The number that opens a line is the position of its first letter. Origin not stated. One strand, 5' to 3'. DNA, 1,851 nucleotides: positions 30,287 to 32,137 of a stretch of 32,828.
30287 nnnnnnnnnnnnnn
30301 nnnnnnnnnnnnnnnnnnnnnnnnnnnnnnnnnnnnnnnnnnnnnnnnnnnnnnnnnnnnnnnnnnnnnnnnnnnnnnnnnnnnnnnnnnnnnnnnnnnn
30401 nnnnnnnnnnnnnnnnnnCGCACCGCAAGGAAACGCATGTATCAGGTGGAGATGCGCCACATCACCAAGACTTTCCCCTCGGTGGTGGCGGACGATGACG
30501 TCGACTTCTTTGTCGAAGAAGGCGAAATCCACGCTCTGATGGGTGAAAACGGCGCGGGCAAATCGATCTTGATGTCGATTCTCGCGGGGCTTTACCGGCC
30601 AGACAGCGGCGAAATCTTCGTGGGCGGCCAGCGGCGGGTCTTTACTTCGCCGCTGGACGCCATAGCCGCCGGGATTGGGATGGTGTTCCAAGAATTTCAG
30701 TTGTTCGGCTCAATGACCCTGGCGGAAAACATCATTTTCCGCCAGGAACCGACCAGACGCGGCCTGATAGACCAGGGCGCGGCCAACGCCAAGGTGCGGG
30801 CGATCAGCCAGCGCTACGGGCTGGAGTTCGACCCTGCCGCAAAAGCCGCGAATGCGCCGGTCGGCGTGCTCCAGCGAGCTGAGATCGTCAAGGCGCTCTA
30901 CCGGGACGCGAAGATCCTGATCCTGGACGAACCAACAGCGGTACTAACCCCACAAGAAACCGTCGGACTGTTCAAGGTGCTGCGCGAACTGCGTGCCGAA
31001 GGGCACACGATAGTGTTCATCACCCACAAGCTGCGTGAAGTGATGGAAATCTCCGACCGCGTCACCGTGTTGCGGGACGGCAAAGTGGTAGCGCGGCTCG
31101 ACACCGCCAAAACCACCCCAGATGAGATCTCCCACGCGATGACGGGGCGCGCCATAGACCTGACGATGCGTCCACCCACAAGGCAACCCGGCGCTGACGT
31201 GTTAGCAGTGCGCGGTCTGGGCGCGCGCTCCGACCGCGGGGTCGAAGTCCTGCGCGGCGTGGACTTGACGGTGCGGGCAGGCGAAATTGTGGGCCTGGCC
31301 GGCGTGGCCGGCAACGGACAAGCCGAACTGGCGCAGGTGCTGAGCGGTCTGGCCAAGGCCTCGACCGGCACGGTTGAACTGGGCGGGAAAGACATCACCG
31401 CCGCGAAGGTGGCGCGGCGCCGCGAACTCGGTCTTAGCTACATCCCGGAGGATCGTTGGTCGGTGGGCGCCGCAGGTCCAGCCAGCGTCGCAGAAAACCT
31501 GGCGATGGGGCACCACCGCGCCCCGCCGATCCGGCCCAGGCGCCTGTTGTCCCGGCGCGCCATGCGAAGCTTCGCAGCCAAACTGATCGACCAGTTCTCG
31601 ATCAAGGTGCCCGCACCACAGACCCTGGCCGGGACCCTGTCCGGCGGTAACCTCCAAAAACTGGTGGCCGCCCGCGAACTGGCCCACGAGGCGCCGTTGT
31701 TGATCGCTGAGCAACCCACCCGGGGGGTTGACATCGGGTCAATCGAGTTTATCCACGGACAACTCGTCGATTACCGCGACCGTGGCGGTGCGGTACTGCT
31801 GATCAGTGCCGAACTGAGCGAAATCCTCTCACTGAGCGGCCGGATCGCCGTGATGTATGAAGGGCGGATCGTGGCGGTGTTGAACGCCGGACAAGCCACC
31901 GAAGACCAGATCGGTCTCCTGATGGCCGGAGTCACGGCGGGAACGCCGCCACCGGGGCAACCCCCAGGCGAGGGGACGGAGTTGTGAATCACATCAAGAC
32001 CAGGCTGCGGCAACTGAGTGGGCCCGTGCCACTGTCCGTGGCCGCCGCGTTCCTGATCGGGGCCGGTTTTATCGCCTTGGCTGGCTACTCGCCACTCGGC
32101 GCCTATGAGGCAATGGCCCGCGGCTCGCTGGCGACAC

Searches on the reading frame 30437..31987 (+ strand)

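Call 66: search_protein_families(library=pfam, proteins=[window:30437-31987:+], max_evalue=0.00001)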
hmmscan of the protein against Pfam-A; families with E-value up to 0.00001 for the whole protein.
window:30437-31987:+ (516 aa): 2 families
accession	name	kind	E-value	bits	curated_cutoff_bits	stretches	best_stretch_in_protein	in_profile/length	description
PF00005.33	ABC_tran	-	4.2e-45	154.1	25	2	21-168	3-137/137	ABC transporter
PF13304.12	AAA_21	-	2e-06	28.5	27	0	31-82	1-58/304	AAA domain, putative AbiEii toxin, Type IV TA system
